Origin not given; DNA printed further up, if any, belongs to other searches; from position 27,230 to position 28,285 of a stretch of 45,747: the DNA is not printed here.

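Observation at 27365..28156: Sulfotransferase-fold gene wedged into the rpoB-rpoC junction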

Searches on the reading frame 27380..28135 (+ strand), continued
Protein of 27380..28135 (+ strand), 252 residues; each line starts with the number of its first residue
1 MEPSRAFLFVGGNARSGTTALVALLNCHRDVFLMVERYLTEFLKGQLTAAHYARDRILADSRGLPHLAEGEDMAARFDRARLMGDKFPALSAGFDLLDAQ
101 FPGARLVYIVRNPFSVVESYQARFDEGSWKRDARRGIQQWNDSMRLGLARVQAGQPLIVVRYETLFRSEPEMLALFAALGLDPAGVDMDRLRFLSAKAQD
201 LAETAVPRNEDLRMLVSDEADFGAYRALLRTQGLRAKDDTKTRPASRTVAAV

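Call 23: find_encoding_contigs(protein=P0006, flank=5000, max_places=3)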
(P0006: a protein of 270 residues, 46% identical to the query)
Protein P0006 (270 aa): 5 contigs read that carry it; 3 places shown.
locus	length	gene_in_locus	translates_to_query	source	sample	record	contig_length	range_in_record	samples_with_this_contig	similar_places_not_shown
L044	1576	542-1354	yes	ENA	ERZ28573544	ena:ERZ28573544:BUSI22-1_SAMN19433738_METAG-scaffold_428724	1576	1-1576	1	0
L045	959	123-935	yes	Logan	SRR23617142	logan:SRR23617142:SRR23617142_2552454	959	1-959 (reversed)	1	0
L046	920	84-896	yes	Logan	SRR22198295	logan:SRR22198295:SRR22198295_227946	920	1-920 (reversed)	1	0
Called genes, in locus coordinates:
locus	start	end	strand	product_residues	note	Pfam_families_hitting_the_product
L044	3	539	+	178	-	?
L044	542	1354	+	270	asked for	PF13469:Sulfotransfer_3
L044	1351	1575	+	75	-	?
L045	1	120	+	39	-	?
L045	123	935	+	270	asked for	PF13469:Sulfotransfer_3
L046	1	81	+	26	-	?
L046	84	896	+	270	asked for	PF13469:Sulfotransfer_3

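Call 24: find_encoding_contigs(protein=P0007, flank=5000, max_places=2)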
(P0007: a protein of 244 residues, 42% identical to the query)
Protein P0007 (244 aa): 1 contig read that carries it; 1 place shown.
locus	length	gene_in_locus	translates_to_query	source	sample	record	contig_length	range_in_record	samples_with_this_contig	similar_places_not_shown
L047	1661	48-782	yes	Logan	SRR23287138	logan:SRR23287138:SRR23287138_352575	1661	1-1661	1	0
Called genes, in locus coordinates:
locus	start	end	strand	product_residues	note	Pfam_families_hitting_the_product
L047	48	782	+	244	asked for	PF13469:Sulfotransfer_3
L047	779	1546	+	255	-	PF13469:Sulfotransfer_3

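Call 26: predict_structure(alignment_id=A1)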
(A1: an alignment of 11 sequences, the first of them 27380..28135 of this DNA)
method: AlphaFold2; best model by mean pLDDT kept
length: 252 residues; sequences in the alignment: 11
mean_pLDDT: 87.6   pTM: 0.85
mean pLDDT of the five models: 87.6, 86.8, 86.6, 86.5, 86.3
residues with pLDDT >= 90: 183; 70-90: 44; 50-70: 8; < 50: 17
segments of 3 or more residues with pLDDT < 50: 1-3, 239-252
pLDDT, mean of each block of 10 residues (from residue 1): 79 86 95 96 97 94 88 94 95 96 95 91 92 95 95 93 89 94 94 87 76 95 92 59 35 36
secondary structure, 60 per line:
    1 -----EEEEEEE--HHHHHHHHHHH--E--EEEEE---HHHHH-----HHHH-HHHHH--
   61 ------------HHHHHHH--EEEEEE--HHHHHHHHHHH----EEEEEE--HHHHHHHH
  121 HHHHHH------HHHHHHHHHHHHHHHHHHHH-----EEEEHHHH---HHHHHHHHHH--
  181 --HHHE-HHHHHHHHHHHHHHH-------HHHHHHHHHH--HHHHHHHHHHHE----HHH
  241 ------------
elements in order: E6-12 H15-25 E31-35 H39-43 H49-52 H54-58 H73-79 E82-87 H90-100 E105-110 H113-126 H133-152 E158-161 H162-165 H169-178 H188-202 H210-219 H222-232
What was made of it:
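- On PAPS-dependent sulfotransferases (general): AF2 pLDDT 87.6 (call 26).
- The AF2 model has pLDDT 87.6 and pTM 0.85 (call 26).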

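Call 29: fold_search(model_id=the predicted structure, library=pdb)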
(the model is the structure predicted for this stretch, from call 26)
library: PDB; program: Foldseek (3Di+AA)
matches with E <= 10: 1258; with E <= 0.001: 52
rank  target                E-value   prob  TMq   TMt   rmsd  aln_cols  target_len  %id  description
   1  3ap3_C                2.4e-08  1.00  0.50  0.45   9.5       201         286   19  Crystal structure of human tyrosylprotein sulfotransferase-2 complexed with PAP (released 2011-10-26)
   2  3ap3_B                8.3e-08  1.00  0.51  0.45   8.5       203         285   21  Crystal structure of human tyrosylprotein sulfotransferase-2 complexed with PAP (released 2011-10-26)
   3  3ap2_B                2.0e-07  1.00  0.47  0.41   8.2       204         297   23  Crystal structure of human tyrosylprotein sulfotransferase-2 complexed with PAP,C4 peptide, and phosphate ion (released 2011-10-26)
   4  8w5z_A                2.0e-07  1.00  0.51  0.40   8.4       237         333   21  Crystal structure of tick tyrosylprotein sulfotransferase reveals the activation mechanism of tick anticoagulant prote (released 2024-04-10)
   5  3ap1_A                2.3e-07  1.00  0.50  0.43   9.2       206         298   21  Crystal structure of human tyrosylprotein sulfotransferase-2 complexed with PAP and C4 peptide (released 2011-10-26)
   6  3ap3_A                3.0e-07  1.00  0.49  0.44   6.8       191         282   21  Crystal structure of human tyrosylprotein sulfotransferase-2 complexed with PAP (released 2011-10-26)
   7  9wwe                  3.0e-07  1.00  0.48  0.41   9.6       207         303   20  Crystal structure of human tyrosylprotein sulfotransferase 2 (TPST2) in cation-bound state (released 2025-12-31)
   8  3ap3_D                4.3e-07  1.00  0.50  0.44   9.2       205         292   19  Crystal structure of human tyrosylprotein sulfotransferase-2 complexed with PAP (released 2011-10-26)
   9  3ap1_B                4.6e-07  1.00  0.49  0.43  10.0       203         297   23  Crystal structure of human tyrosylprotein sulfotransferase-2 complexed with PAP and C4 peptide (released 2011-10-26)
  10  3ap2_A                6.5e-07  1.00  0.49  0.42   5.8       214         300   22  Crystal structure of human tyrosylprotein sulfotransferase-2 complexed with PAP,C4 peptide, and phosphate ion (released 2011-10-26)
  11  5wri_A                1.8e-06  1.00  0.50  0.46  10.3       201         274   21  Crystal structure of human tyrosylprotein sulfotransferase-1 complexed with PAP and C4 peptide (released 2017-09-13)
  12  4gbm                  2.1e-06  1.00  0.47  0.43   9.7       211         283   20  Sulfotransferase Domain from the Curacin Biosynthetic Pathway (released 2012-10-17)
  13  5wrj_C                2.5e-06  1.00  0.50  0.46   9.3       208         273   21  Crystal structure of human tyrosylprotein sulfotransferase-1 complexed with PAP and gastrin peptide (released 2017-09-06)
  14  5wrj_A                3.6e-06  1.00  0.49  0.45   9.3       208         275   22  Crystal structure of human tyrosylprotein sulfotransferase-1 complexed with PAP and gastrin peptide (released 2017-09-06)
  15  4gox                  4.9e-06  1.00  0.47  0.44   9.7       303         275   17  Sulfotransferase Domain from the Synechococcus PCC 7002 Olefin Synthase (released 2012-10-17)
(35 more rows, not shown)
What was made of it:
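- On PAPS-dependent sulfotransferases (general): Of the 50 best Foldseek matches to the PDB, 45 are sulfotransferases and 5 are nucleotide kinases, and the top 34 are all sulfotransferases (call 29).
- Foldseek's top hits are TPST2, TPST1 and CurM (call 29). Sulfotransfer_3 and related enzymes include small-molecule and natural-product sulfotransferases such as CurM, OLS and Teg12/14, which appear in the fold hits (call 29).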

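Call 33: search_protein_families(library=padloc, proteins=[window:27380-28135:+, L007:2958-3812:+, L005:7779-7997:+, L007:2770-2958:+, L042:834-1604:+], max_evalue=0.01)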
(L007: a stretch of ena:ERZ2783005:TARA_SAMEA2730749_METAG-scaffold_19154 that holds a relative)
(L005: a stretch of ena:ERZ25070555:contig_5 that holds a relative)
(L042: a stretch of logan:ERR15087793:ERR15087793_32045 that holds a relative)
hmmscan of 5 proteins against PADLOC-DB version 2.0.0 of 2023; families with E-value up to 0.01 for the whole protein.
window:27380-28135:+ (252 aa): 0 families

L007:2958-3812:+ (285 aa): 0 families

L005:7779-7997:+ (73 aa): 1 family
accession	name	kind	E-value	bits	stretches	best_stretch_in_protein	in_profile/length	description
PDLC02753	PbeC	-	0.0093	12.3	1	17-72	360-415/648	PbeC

L007:2770-2958:+ (63 aa): 0 families

L042:834-1604:+ (257 aa): 0 families
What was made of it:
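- On Known anti-phage defence systems (PADLOC-DB): The only hit was a marginal one, the 73-aa ORF against PbeC at E 0.009 (call 33).
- PADLOC gave no hit for the sulfotransferases or the acetyltransferase (call 33).
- Tried and rejected: PADLOC scan of the sulfotransferases, the acetyltransferase-like protein and the small ORFs: no defence-system match (call 33).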

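Call 35: find_encoding_contigs(protein=P0001, flank=5000, max_places=2)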
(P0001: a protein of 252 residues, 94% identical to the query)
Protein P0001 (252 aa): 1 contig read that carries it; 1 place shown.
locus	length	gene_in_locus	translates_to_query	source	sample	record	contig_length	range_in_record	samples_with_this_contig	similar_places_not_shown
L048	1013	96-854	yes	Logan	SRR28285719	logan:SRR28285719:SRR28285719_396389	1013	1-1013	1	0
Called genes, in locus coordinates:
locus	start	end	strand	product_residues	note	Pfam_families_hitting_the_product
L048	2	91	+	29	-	?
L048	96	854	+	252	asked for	PF13469:Sulfotransfer_3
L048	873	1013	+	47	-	?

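Call 36: find_encoding_contigs(protein=P0008, flank=5000, max_places=2)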
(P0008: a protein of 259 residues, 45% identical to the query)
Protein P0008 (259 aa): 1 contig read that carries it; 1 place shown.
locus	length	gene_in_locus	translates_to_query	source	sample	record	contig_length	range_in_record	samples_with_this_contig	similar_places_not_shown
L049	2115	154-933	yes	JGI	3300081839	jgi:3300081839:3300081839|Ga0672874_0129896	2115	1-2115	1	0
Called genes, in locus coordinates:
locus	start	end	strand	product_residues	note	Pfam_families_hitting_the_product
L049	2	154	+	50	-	?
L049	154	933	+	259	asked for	PF13469:Sulfotransfer_3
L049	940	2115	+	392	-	?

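Call 37: find_encoding_contigs(protein=P0009, flank=5000, max_places=3)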
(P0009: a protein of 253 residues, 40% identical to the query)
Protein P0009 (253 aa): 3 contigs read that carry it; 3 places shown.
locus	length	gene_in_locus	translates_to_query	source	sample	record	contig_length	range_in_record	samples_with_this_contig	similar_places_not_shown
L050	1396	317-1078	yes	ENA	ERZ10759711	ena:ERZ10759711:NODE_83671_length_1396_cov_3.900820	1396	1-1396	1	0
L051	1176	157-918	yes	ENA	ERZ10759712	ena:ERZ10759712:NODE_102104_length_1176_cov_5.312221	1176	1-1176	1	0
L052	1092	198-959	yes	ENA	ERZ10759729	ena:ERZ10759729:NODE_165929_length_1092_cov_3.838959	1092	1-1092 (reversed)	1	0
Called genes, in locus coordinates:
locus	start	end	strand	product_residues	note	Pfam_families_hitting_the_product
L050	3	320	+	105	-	?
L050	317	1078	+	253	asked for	PF13469:Sulfotransfer_3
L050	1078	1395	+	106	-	?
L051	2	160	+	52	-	?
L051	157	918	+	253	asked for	PF13469:Sulfotransfer_3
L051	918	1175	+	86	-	?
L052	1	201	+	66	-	?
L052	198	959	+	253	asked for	PF13469:Sulfotransfer_3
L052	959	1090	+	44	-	?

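Call 41: search_protein_families(library=pfam, proteins=[L013:2308-5904:+, L013:6768-7619:+, L013:7830-9419:+, L013:9931-11295:+, L013:900-1463:+, L013:1556-1936:+], max_evalue=0.001)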
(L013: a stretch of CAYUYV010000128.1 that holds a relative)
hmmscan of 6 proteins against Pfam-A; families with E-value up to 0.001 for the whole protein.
L013:2308-5904:+ (1199 aa): 3 families
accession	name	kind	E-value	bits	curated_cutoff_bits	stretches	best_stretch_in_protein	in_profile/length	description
PF13692.12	Glyco_trans_1_4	-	2.7e-15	57.3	27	2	699-836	4-141/142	Glycosyl transferases group 1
PF00534.26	Glycos_transf_1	-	2.3e-05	24.5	26.4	0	728-848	46-169/172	Glycosyl transferases group 1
PF13524.12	Glyco_trans_1_2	-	3.6e-05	24.2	25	0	770-868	44-142/144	Glycosyl transferase-like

L013:6768-7619:+ (284 aa): 1 family
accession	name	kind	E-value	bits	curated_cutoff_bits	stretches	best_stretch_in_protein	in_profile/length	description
PF05050.19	Methyltransf_21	-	5.6e-18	66.1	22.7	1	64-230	1-171/173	Methyltransferase FkbM domain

L013:7830-9419:+ (530 aa): 0 families

L013:9931-11295:+ (455 aa): 7 families
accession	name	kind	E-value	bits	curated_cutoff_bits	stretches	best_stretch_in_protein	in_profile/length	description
PF03486.20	HI0933_like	-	1.7e-64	218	50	1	51-443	2-243/244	HI0933-like protein Rossmann domain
PF22780.1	HI0933_like_1st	-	4.2e-18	66.1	27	1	241-391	1-165/165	HI0933-like protein barrel and H2TH domain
PF01266.30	DAO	-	1.3e-08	35.2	27.9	1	51-85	1-35/353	FAD dependent oxidoreductase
PF13450.12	NAD_binding_8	-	1.6e-06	28.7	21.9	1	54-85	1-32/68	NAD(P)-binding Rossmann-like domain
PF01494.25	FAD_binding_3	-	2.9e-05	23.9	22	1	51-84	3-36/349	FAD binding domain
PF01946.23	Thi4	-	5.5e-05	23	26.2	1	47-90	15-59/235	Thi4 family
PF00890.30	FAD_binding_2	-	0.00029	20.6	20.4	1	52-100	2-49/414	FAD binding domain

L013:900-1463:+ (188 aa): 0 families

L013:1556-1936:+ (127 aa): 0 families
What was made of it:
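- L013 has a giant GT1, then the ST, then an FkbM methyltransferase (call 41).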

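Call 42: search_protein_representatives(alignment_id=A1)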
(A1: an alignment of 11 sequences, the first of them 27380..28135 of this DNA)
Query: 11 sequences, 248 profile positions. Proteins with E-value up to 0.001 (for the whole library): 18426; up to 1e-10: 1655; up to 1e-30: 361. The best 150 are listed.
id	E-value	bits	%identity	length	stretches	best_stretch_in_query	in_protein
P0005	2.8e-108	377.3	-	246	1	1-247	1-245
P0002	2.8e-102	357.6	-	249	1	1-245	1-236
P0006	4.3e-102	357.0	-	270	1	1-245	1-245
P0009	4.0e-92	324.4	-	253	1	1-247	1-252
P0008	8.8e-91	320.0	-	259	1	1-246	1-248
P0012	5.0e-81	288.0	-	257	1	1-240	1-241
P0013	3.1e-73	262.5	-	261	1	4-241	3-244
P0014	4.4e-73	262.0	-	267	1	2-244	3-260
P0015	1.2e-72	260.6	-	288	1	3-241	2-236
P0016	1.3e-72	260.5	-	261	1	1-241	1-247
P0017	5.7e-72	258.3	-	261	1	4-233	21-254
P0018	1.1e-71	257.5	-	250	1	3-239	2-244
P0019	1.4e-71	257.1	-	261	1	1-240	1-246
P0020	1.3e-70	253.9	-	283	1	3-240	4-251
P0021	1.7e-70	253.5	-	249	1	4-236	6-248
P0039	3.2e-57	210.0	-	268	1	1-239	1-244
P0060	3.3e-47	177.3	-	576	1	6-240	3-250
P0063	4.8e-46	173.4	-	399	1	5-230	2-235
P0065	1.1e-45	172.3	-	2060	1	4-233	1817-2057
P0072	4.9e-45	170.1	-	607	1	5-232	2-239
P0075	1.3e-44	168.7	-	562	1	4-231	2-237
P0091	2.5e-42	161.2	-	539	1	4-231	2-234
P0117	7.2e-41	156.5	-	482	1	3-231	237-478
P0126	2.2e-40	154.9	-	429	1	3-235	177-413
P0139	2.3e-39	151.5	-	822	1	5-236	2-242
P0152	9.8e-39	149.5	-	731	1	3-241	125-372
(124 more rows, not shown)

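Call 43: search_protein_families(library=pfam, proteins=[P0060, P0065, P0072, P0075, P0063, P0139, P0152, P0117, P0126, P0091], max_evalue=0.001)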
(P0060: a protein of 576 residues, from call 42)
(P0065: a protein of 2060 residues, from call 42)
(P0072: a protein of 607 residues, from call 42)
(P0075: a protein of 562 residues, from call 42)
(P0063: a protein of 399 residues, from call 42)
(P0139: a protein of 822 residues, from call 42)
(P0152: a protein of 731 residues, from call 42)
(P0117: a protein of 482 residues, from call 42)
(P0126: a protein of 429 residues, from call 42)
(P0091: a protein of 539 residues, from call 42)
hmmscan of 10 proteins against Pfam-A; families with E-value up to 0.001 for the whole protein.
P0060 (576 aa): 3 families
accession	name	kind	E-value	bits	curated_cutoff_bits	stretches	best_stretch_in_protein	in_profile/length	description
PF20078.4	DUF6473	-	1.2e-33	117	27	2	297-405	3-110/274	Domain of unknown function (DUF6473)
PF13469.12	Sulfotransfer_3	-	6.6e-18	66.2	27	1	5-193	2-213/216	Sulfotransferase family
PF00685.33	Sulfotransfer_1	-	1.4e-05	25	22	1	5-214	4-207/255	Sulfotransferase domain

P0065 (2060 aa): 4 families
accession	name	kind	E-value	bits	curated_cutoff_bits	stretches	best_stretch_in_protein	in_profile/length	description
PF13469.12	Sulfotransfer_3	-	7.7e-20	72.5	27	1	1821-2007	2-213/216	Sulfotransferase family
PF13692.12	Glyco_trans_1_4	-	2.4e-11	44.5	27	1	1166-1308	3-142/142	Glycosyl transferases group 1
PF00534.26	Glycos_transf_1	-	2.9e-06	27.4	26.4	1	1152-1319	3-169/172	Glycosyl transferases group 1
PF00685.33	Sulfotransfer_1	-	3.1e-06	27.2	22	1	1821-2018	4-193/255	Sulfotransferase domain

P0072 (607 aa): 3 families
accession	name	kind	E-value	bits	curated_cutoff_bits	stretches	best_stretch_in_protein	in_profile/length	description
PF20078.4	DUF6473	-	1.9e-29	103.2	27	2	277-381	3-106/274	Domain of unknown function (DUF6473)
PF13469.12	Sulfotransfer_3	-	2.9e-17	64.1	27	1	5-191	2-214/216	Sulfotransferase family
PF00685.33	Sulfotransfer_1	-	7.9e-09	35.7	22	1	5-235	4-232/255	Sulfotransferase domain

P0075 (562 aa): 2 families
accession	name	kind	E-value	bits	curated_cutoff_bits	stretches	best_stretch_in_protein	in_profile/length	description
PF20078.4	DUF6473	-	9.2e-31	107.5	27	2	286-377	11-100/274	Domain of unknown function (DUF6473)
PF13469.12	Sulfotransfer_3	-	2.6e-15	57.7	27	1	6-187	2-210/216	Sulfotransferase family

P0063 (399 aa): 2 families
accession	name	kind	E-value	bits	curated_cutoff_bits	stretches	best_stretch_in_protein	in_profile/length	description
PF13469.12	Sulfotransfer_3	-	7.4e-20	72.6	27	1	5-189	2-214/216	Sulfotransferase family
PF00685.33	Sulfotransfer_1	-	3.1e-13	50.2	22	1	5-202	4-196/255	Sulfotransferase domain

P0139 (822 aa): 3 families
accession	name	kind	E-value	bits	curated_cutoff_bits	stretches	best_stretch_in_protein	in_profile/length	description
PF13469.12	Sulfotransfer_3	-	3.7e-20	73.6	27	1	5-178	2-201/216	Sulfotransferase family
PF04577.19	Glyco_transf_61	-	5.6e-13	49.8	27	1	334-494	1-131/137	Glycosyltransferase 61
PF13578.12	Methyltransf_24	-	3.9e-08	34.6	26.3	1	604-697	1-105/105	Methyltransferase domain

P0152 (731 aa): 2 families
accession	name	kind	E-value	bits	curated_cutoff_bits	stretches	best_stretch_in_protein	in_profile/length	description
PF13469.12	Sulfotransfer_3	-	2.7e-10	41.3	27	1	130-318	2-216/216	Sulfotransferase family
PF00685.33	Sulfotransfer_1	-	7.5e-06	26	22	0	232-336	89-204/255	Sulfotransferase domain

P0117 (482 aa): 5 families
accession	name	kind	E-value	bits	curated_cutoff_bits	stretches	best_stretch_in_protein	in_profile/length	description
PF13469.12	Sulfotransfer_3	-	2.3e-23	84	27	1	242-431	2-211/216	Sulfotransferase family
PF00005.33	ABC_tran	-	4.1e-20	73.2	25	1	24-155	1-135/137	ABC transporter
PF00685.33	Sulfotransfer_1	-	2e-05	24.6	22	1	240-368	2-111/255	Sulfotransferase domain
PF13304.12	AAA_21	-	2.7e-05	24.8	27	1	38-68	3-39/304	AAA domain, putative AbiEii toxin, Type IV TA system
PF13555.12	AAA_29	-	0.00061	19.9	27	0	32-68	20-55/61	P-loop containing region of AAA domain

P0126 (429 aa): 2 families
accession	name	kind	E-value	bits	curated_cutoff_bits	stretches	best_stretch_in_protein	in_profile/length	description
PF13469.12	Sulfotransfer_3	-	8.9e-11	42.9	27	1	182-347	2-198/216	Sulfotransferase family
PF00685.33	Sulfotransfer_1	-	1.5e-07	31.5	22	1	182-364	4-185/255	Sulfotransferase domain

P0091 (539 aa): 3 families
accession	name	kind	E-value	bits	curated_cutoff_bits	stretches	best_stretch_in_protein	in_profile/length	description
PF20078.4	DUF6473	-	2.8e-31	109.2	27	2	395-536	139-273/274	Domain of unknown function (DUF6473)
PF13469.12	Sulfotransfer_3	-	1e-22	81.9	27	1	6-189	2-214/216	Sulfotransferase family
PF00685.33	Sulfotransfer_1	-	8.8e-09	35.6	22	1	6-190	4-184/255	Sulfotransferase domain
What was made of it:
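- Wider-family fusions are to GT1, to GT61 plus a methyltransferase, and to an ABC-transporter ATPase (call 43).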

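Call 44: find_related_loci(query=A1, collection=metagenome_contigs, flank=4000)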
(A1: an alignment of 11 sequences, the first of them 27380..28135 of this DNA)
Query A1 (252 aa) in metagenome_contigs; peptide patterns used: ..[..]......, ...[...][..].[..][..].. (x = any residue, [..] = any of these).
221 stretches matched a pattern; 38 encode a relative of the query (tblastn E <= 1e-3); 38 distinct loci.
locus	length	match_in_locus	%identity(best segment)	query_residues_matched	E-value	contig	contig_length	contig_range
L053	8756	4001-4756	94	1-252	1e-156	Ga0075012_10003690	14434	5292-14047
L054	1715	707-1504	37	5-251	2e-50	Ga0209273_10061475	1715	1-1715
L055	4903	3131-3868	39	5-248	5e-49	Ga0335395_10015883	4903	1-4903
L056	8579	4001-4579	30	8-182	3e-14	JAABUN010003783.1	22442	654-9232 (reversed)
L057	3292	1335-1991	23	8-209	9e-10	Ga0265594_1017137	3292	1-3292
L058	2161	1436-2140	27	8-229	2e-9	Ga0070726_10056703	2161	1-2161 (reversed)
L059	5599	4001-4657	23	8-209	2e-8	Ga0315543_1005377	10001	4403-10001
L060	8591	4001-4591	27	8-173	1e-7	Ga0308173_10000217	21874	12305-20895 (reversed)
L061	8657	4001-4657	23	8-209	6e-7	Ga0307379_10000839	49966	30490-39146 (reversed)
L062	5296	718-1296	25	8-180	6e-7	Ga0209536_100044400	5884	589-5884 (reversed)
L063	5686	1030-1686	23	8-209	6e-7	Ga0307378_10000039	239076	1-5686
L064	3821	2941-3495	26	8-173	7e-7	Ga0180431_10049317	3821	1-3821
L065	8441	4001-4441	28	8-165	1e-6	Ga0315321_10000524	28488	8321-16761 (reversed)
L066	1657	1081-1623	27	7-149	1e-6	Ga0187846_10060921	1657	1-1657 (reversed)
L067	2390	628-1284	22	8-209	5e-6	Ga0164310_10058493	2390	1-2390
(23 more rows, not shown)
